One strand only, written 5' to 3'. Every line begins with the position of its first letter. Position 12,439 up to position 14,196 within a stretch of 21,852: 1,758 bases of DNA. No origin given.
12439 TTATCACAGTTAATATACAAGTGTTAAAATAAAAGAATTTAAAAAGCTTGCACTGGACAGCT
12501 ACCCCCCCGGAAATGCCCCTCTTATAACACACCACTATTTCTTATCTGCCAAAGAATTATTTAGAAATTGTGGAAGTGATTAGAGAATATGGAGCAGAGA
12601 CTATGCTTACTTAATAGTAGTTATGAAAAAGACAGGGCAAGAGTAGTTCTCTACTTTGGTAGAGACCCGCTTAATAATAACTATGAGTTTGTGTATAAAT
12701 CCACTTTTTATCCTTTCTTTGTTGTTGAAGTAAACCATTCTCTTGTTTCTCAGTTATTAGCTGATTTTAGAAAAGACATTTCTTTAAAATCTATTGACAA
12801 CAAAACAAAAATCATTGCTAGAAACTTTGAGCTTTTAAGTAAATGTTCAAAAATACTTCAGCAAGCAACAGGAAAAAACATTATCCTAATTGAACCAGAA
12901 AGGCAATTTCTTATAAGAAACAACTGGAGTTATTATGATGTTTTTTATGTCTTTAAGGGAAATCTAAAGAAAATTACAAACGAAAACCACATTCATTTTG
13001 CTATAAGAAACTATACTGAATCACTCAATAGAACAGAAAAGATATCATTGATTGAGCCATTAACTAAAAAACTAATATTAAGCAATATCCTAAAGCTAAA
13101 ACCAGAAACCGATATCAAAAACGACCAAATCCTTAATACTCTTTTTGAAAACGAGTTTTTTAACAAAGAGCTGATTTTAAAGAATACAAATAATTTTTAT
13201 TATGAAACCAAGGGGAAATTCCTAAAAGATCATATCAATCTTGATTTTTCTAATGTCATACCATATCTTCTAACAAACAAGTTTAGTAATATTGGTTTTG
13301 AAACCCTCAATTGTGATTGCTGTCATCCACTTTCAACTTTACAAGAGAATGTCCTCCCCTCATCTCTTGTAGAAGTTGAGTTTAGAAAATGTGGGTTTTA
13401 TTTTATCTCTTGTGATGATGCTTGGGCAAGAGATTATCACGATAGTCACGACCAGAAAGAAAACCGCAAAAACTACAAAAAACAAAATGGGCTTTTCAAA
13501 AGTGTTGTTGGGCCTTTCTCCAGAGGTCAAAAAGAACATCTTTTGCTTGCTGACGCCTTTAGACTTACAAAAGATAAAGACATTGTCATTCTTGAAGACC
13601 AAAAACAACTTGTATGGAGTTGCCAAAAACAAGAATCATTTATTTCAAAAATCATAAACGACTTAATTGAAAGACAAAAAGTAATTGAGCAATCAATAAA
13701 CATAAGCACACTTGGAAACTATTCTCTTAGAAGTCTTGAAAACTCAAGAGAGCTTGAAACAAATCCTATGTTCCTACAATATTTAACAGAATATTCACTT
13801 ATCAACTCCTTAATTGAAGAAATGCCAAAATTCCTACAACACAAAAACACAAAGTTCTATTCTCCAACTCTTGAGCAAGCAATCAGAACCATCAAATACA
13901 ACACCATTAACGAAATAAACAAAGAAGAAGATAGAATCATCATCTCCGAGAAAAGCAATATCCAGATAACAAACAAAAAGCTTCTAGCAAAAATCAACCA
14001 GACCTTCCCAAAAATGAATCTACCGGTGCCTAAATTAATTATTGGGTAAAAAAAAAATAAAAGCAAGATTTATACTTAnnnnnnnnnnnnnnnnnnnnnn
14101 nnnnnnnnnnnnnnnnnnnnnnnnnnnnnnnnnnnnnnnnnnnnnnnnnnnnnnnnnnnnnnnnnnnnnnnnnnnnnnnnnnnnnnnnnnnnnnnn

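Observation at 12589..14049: Miniaturised, apparently dead family-B DNA polymerase relic (no exonuclease core, no thumb, motif C destroyed)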

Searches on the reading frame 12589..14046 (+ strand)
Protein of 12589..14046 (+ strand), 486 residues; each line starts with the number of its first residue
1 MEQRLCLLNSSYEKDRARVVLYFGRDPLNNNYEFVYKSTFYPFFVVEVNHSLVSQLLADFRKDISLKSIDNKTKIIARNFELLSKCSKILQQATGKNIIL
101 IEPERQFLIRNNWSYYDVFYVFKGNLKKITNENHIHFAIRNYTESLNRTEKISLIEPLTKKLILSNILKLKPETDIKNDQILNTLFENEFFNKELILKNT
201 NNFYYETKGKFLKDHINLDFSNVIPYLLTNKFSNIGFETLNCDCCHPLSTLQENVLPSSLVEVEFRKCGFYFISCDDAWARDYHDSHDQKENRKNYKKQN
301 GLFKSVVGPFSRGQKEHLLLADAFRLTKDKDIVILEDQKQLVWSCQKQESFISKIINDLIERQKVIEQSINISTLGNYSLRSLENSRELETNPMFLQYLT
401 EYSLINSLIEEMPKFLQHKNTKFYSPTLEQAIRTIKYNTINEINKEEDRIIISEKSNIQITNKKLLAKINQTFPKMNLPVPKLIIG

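Call 3: search_protein_families(library=pfam, proteins=[window:12589-14046:+], max_evalue=10)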
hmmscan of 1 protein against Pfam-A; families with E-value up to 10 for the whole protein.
window:12589-14046:+ (486 aa): 0 families

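Call 4: search_protein_families(library=ncbifam, proteins=[window:12589-14046:+], max_evalue=10)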
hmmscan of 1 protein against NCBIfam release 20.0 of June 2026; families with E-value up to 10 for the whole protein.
window:12589-14046:+ (486 aa): 0 families

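Call 5: search_solved_structures(query=window:12589-14046:+, max_evalue=10, show_alignments=2)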
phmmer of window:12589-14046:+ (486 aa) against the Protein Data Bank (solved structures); distinct sequences matched with E-value up to 10: 1.
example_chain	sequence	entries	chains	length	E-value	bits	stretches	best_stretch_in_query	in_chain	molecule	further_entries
5j8t_A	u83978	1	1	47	1.8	10.3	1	270-290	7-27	Choline binding protein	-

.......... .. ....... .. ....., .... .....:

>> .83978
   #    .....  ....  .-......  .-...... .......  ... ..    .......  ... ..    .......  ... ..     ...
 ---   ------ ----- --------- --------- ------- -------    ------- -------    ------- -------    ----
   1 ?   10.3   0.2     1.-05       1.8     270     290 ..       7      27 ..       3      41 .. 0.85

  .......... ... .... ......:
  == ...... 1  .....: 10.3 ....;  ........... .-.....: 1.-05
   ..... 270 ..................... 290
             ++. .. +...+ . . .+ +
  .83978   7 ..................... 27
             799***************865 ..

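Call 6: find_homologous_proteins(query=window:12589-14046:+, max_evalue=0.001)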
Query window:12589-14046:+ (486 aa): 35 proteins with E <= 0.001 among 8000 candidates.
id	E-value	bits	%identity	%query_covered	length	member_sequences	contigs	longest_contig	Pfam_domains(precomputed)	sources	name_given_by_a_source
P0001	0.0e+0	1075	100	100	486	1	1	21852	-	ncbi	-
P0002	1.7e-246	836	76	100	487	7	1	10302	-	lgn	-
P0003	1.5e-245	833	76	100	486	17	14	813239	-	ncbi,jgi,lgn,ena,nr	ncbi:MAG TPA: hypothetical protein PK655_00270 [archaeon]|nr:hypothetical protein [archaeon] HPV6587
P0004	3.1e-243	826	74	100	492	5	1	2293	-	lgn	-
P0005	2.3e-241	819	77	97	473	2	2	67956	-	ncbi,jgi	ncbi:MAG: hypothetical protein WCX82_01145 [archaeon]|jgi:hypothetical protein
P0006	4.8e-219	746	67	100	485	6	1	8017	-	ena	-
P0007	1.1e-218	745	67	100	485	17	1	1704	-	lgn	-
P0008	1.4e-217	741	67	100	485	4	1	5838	-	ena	-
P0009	2.0e-208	711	65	100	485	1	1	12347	-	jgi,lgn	-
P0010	2.0e-199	681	61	100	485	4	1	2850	-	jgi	-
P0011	3.1e-145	502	52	99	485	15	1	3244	-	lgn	-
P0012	1.8e-141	490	50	99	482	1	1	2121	-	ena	-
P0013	6.1e-140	485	50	99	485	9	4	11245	-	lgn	-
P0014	5.1e-129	449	41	98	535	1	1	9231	-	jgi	-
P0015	2.4e-127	444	46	99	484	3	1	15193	-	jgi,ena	-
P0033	4.6e-46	176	27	91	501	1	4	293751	-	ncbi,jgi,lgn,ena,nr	ncbi:MAG TPA: hypothetical protein VJG83_06245 [archaeon]|nr:hypothetical protein [archaeon]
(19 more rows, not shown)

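Call 12: search_solved_structures(query=A1, max_evalue=10, show_alignments=3)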
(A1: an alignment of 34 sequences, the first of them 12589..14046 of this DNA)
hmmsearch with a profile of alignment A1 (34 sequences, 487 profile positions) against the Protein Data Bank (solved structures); distinct sequences matched with E-value up to 10: 0.

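Call 13: search_protein_families(library=pfam, alignment_id=A1, max_evalue=1)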
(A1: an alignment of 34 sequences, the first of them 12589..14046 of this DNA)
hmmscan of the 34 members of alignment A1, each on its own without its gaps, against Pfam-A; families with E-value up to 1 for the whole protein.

A. member 1, window:12589-14046:+ (486 aa): 0 families

B. families by the number of members that match (of 34 scanned): 16 families
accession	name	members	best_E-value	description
PF22999.2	LTN1_E3_ligase_6th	2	0.038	LTN1 family HEAT repeat region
PF22090.1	Gins51_C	1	0.0036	Gins51, C-terminal domain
PF18373.7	Spectrin_2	1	0.0085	Spectrin like domain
PF08490.17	DUF1744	1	0.018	Domain of unknown function (DUF1744)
PF25002.1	DUF7780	1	0.022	Domain of unknown function (DUF7780)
PF05797.17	Rep_4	1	0.026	Yeast trans-acting factor (REP1/REP2)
PF19518.5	RhoGAP_pG1_pG2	1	0.074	p190RhoGAP, pG1 and pG2 domains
PF03139.20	AnfG_VnfG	1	0.083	Vanadium/alternative nitrogenase delta subunit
PF25005.1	PSF2_N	1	0.1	PSF2 N-terminal domain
PF25107.1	VWA7_N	1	0.13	VWA7 N-terminal domain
PF21694.2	DNA_pol3_delta_C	1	0.16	DNA polymerase III delta subunit, C-terminal domain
PF01453.30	B_lectin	1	0.23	D-mannose binding lectin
PF03486.20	HI0933_like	1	0.23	HI0933-like protein Rossmann domain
PF05686.18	Glyco_transf_90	1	0.26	Glycosyl transferase family 90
PF16407.11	PKD_2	1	0.5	PKD-like family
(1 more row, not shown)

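Call 17: predict_structure(alignment_id=A1)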
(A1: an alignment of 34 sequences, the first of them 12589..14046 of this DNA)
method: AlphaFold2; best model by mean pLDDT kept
length: 486 residues; sequences in the alignment: 34
mean_pLDDT: 87.5   pTM: 0.87
mean pLDDT of the five models: 87.5, 87.0, 86.7, 86.6, 86.1
residues with pLDDT >= 90: 282; 70-90: 158; 50-70: 39; < 50: 7
segments of 3 or more residues with pLDDT < 50: 202-208
pLDDT, mean of each block of 10 residues (from residue 1): 86 94 90 94 95 95 92 94 96 91 97 94 87 83 87 91 94 83 95 85 45 71 93 94 92 92 93 87 88 91 87 94 90 89 95 96 92 78 69 90 94 88 88 87 64 65 80 88 76
secondary structure, 60 per line:
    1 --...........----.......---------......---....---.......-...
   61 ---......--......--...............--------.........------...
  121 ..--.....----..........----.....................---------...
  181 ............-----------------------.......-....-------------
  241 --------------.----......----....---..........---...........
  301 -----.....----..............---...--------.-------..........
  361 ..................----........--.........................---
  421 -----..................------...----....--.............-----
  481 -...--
elements in order: E3-13 E18-24 E34-39 E43-46 H50-56 E64-69 E72-77 H80-94 H103-111 E118-122 E125-129 H134-143 H148-168 H178-192 E216-219 H224-227 E260-265 E270-273 H277-286 H290-300 E306-310 E315-319 H320-328 E332-334 H351-378 H383-390 H393-417 H426-443 E450-452 E457-460 H463-475 E482-484

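Call 19: fold_search(model_id=the predicted structure, library=pdb)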
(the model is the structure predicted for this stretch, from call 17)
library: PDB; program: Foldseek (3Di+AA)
matches with E <= 10: 1213; with E <= 0.001: 112
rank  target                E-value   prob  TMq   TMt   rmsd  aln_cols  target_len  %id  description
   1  9f6i_A                2.6e-07  1.00  0.47  0.23  15.1       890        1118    9  Human DNA Polymerase epsilon bound to T-C mismatched DNA (Post-Insertion state) (released 2024-08-07)
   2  5vu6_A                2.7e-07  1.00  0.45  0.31  12.8       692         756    9  TNA polymerase binary complex with primer/template duplex (released 2017-12-06)
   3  2vwj_A                4.4e-07  1.00  0.44  0.30  13.3       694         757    8  Uracil Recognition in Archaeal DNA Polymerases Captured by X-ray Crystallography. (released 2008-07-22)
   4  7rsu_A                6.0e-07  1.00  0.46  0.31  13.1       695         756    9  TNA polymerase, n+2 product (released 2021-10-27)
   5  2xhb_A                6.0e-07  1.00  0.42  0.29  13.0       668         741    8  Crystal structure of DNA polymerase from Thermococcus gorgonarius in complex with hypoxanthine-containing DNA (released 2010-07-21)
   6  9f6d_A                6.7e-07  1.00  0.45  0.23  14.3       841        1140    9  Human DNA polymerase epsilon bound to DNA and PCNA (open conformation) (released 2024-08-07)
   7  9gp8                  6.7e-07  1.00  0.44  0.30  13.2       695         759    7  Crystal Structure of TgoT_PGLVVWA XNA Polymerase (Apo) (released 2024-10-02)
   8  7b06                  8.3e-07  1.00  0.42  0.32  14.0       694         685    7  TgoT_RT521 apo (released 2020-12-30)
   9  1tgo                  1.1e-06  1.00  0.42  0.29  13.2       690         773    7  THERMOSTABLE B TYPE DNA POLYMERASE FROM THERMOCOCCUS GORGONARIUS (released 1999-03-22)
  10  9oay_A                1.4e-06  1.00  0.44  0.31  13.1       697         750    8  TNA polymerase, 8-64, ternary complex (released 2025-12-10)
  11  5omq_A                1.6e-06  1.00  0.46  0.32  12.0       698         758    8  Ternary complex of 9N DNA polymerase in the replicative state with three metal ions in the active site (released 2017-12-20)
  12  9ne9_A                1.6e-06  1.00  0.45  0.22  18.4       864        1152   10  Human polymerase epsilon bound to PCNA and DNA with a pre-existing mismatch in the blocked conformation I (released 2025-06-04)
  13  6fwk_A                1.6e-06  1.00  0.43  0.21  15.1       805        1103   10  The crystal structure of Pol2CORE-M644G in complex with DNA and an incoming nucleotide (released 2019-01-30)
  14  6wjv_A                1.6e-06  1.00  0.42  0.13  20.6       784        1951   11  Structure of the Saccharomyces cerevisiae polymerase epsilon holoenzyme (released 2020-07-08)
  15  5vu5                  1.7e-06  1.00  0.44  0.32  13.2       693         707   10  TNA polymerase, apo (released 2017-12-06)
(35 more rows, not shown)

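Call 26: find_encoding_contigs(protein=P0003, flank=8000, max_places=3)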
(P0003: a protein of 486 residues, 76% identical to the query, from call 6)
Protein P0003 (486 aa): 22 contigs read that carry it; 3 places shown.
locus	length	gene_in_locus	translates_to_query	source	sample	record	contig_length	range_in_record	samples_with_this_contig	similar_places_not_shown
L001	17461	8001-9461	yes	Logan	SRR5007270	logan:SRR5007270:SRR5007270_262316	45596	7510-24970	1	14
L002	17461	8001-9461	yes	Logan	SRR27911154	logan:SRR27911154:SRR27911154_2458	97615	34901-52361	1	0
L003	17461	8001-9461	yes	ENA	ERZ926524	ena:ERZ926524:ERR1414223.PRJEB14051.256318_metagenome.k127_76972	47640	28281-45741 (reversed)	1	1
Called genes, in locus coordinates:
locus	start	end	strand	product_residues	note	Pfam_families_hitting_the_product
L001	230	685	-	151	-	-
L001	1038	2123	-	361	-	PF09376:NurA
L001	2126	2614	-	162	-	PF05016:ParE_toxin, PF05973:Gp49 (faint)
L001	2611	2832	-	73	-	PF26688:RHH_12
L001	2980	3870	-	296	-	PF05569:Peptidase_M56 (faint), PF01435:Peptidase_M48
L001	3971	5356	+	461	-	PF00437:T2SSE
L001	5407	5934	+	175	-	-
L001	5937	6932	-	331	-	PF07521:RMMBL (weak)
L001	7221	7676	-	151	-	-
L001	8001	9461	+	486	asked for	-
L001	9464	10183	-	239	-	-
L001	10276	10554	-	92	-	PF01918:Alba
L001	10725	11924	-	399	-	PF00266:Aminotran_5, PF00155:Aminotran_1_2 (weak), PF01041:DegT_DnrJ_EryC1 (weak), PF01053:Cys_Met_Meta_PP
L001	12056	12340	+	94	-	PF00935:Ribosomal_L44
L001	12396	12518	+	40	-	-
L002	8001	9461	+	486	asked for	-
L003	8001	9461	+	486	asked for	-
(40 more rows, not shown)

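Call 27: find_encoding_contigs(protein=P0033, flank=8000, max_places=2)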
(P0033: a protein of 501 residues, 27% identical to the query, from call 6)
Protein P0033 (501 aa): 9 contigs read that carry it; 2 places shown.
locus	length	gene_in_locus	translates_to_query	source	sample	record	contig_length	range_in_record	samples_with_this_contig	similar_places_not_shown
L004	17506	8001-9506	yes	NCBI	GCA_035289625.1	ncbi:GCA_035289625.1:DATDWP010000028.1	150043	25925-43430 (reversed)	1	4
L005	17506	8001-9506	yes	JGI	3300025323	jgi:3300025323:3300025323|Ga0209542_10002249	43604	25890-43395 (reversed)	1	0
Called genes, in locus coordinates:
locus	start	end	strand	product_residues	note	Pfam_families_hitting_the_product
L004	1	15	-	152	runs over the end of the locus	-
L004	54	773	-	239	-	-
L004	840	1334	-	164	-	PF00903:Glyoxalase, PF22677:Ble-like_N (weak)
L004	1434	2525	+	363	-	PF09376:NurA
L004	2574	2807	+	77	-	PF04014:MazE_antitoxin (weak)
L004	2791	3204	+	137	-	PF01850:PIN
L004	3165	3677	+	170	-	-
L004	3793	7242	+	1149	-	PF14890:Intein_splicing, PF14528:LAGLIDADG_3 (faint), PF01935:DUF87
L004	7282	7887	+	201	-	PF09335:VTT_dom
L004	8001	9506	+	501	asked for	-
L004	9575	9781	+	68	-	PF01192:RNA_pol_Rpb6 (weak)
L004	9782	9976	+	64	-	PF00833:Ribosomal_S17e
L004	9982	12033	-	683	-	PF02463:SMC_N, PF13175:AAA_15, PF13476:AAA_23 (faint), PF13555:AAA_29 (weak), PF13304:AAA_21 (faint)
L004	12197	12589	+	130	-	-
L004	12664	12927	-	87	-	PF00736:EF1_GNE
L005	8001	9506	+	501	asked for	-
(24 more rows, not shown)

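Call 28: search_protein_representatives(alignment_id=A1)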
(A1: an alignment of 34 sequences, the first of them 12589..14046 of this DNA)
Query: 34 sequences, 487 profile positions. Proteins with E-value up to 0.001 (for the whole library): 182; up to 1e-10: 159; up to 1e-30: 129. The best 150 are listed.
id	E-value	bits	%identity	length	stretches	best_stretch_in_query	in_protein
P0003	2.2e-205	699.4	-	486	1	1-487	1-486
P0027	1.6e-176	604.1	-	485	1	2-485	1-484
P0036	2.6e-148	511.2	-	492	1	2-486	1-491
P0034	9.5e-130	449.9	-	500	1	3-486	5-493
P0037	6.7e-120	417.4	-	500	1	4-486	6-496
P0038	7.1e-117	407.5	-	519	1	3-485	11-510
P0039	1.2e-116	406.7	-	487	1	2-481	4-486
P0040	1.0e-115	403.7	-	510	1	3-480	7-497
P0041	1.4e-113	396.6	-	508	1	3-485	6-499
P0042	7.1e-113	394.3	-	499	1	5-478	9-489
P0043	1.7e-111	389.7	-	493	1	5-481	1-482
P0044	7.4e-111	387.6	-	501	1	1-484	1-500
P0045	1.4e-110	386.7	-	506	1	7-480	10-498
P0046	3.1e-110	385.6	-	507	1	5-485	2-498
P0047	8.5e-110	384.1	-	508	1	5-486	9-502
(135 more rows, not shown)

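Call 38: search_protein_families(library=pfam, alignment_id=A2, max_evalue=1)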
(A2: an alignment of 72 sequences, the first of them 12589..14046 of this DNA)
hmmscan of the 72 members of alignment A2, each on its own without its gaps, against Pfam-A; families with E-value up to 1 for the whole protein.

A. member 1, window:12589-14046:+ (486 aa): 0 families

B. families by the number of members that match (of 72 scanned): 28 families (the first 25 are shown)
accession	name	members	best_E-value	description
PF25005.1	PSF2_N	6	0.0049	PSF2 N-terminal domain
PF22090.1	Gins51_C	3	0.0036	Gins51, C-terminal domain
PF08490.17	DUF1744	2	0.018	Domain of unknown function (DUF1744)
PF05344.16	DUF746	1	0.0059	Domain of Unknown Function (DUF746)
PF25002.1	DUF7780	1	0.022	Domain of unknown function (DUF7780)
PF18563.6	TubC_N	1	0.024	TubC N-terminal docking domain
PF07096.16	DUF1358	1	0.03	Protein of unknown function (DUF1358)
PF08764.15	Coagulase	1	0.032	Staphylococcus aureus coagulase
PF06096.16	Baculo_8kDa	1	0.058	Baculoviridae 8.2 KDa protein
PF19518.5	RhoGAP_pG1_pG2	1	0.074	p190RhoGAP, pG1 and pG2 domains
PF24537.1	zf-C2H2_fungi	1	0.097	Fungal C2H2 zinc finger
PF13017.12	Maelstrom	1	0.1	piRNA pathway germ-plasm component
PF13713.11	BRX_N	1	0.11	Transcription factor BRX N-terminal domain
PF22218.1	SAS-6_C_CC_2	1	0.11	SAS-6, C-terminal coiled coil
PF23057.1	RBD_ZCCHC3_1st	1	0.13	ZCCHC3, first RNA-binding domain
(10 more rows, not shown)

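Call 43: find_related_loci(query=A1, collection=genome_contigs, flank=10000)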
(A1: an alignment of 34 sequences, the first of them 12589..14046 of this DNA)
Query A1 (486 aa) in genome_contigs; peptide patterns used: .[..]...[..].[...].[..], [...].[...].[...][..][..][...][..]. (x = any residue, [..] = any of these).
121 stretches matched a pattern; 56 encode a relative of the query (tblastn E <= 1e-3); 56 distinct loci.
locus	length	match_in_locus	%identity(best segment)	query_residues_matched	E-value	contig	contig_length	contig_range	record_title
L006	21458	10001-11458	77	1-486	0e+0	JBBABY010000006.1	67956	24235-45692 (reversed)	MAG: archaeon isolate SO_2017_LW1_34 NODE_185_length_67956_cov_1.605493_LW64-88_2017, whole genome shotgun sequence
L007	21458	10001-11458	76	1-486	0e+0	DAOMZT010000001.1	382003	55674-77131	MAG TPA_asm: archaeon isolate AMR_MDS_3992 NODE_2_length_382003_cov_13.773443, whole genome shotgun sequence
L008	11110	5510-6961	74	1-484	0e+0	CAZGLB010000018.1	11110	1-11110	MAG TPA_asm: uncultured archaeon isolate SRP263991_co7_50 genome assembly, contig: NODE_11743_length_11110_cov_196.53315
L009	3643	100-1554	67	1-486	0e+0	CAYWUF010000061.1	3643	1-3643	MAG TPA_asm: uncultured archaeon isolate SRP192927_co2_630 genome assembly, contig: NODE_64718_length_3643_cov_13.855909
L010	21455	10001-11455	67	1-486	0e+0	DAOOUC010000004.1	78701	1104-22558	MAG TPA_asm: archaeon isolate AMR_MDS_2477 NODE_263_length_78701_cov_6.881011, whole genome shotgun sequence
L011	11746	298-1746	61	1-484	0e+0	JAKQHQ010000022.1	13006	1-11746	MAG: archaeon isolate USDE_metabat.173 k141_1935051, whole genome shotgun sequence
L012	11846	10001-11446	51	4-484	3e-150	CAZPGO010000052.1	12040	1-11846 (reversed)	MAG TPA_asm: uncultured archaeon isolate SRP067234_co1_315 genome assembly, contig: k99_825995, whole genome shotgun seq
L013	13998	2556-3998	47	1-484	1e-139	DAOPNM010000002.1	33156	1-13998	MAG TPA_asm: archaeon isolate AMR_MDS_1600 NODE_1744_length_33156_cov_5.262439, whole genome shotgun sequence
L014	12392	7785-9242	45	3-486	3e-129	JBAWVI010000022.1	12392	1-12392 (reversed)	MAG: archaeon isolate ELA007 MAG007_22, whole genome shotgun sequence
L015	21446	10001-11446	46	1-486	2e-122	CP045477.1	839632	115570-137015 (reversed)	MAG: Candidatus Forterrea multitransposorum CG_2015-17_Forterrea_25_41 chromosome, complete genome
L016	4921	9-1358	45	33-484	5e-122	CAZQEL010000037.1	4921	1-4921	MAG TPA_asm: uncultured archaeon isolate SRP191223_co1_16 genome assembly, contig: NODE_24940_length_4921_cov_6.679614,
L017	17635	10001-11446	46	1-486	1e-120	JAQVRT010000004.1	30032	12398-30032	MAG: Candidatus ainarchaeum sp. isolate STF1_257 NODE_3317_length_30032_cov_6.287042_Sandtown_F1, whole genome shotgun s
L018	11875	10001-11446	50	4-484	1e-138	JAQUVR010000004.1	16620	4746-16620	MAG: Candidatus ainarchaeum sp. isolate STD2_171 NODE_12885_length_16620_cov_5.436609_Sandtown_D2, whole genome shotgun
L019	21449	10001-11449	46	1-486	1e-115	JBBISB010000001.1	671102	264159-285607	MAG: Candidatus Iainarchaeum archaeon isolate FAS170219_bin_363 NODE_1_length_671102_cov_21.388244, whole genome shotgun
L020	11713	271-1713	41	3-483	3e-102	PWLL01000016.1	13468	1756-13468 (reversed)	MAG: Candidatus Iainarchaeum archaeon isolate CSSed10_239 CS-Sed10-C10437, whole genome shotgun sequence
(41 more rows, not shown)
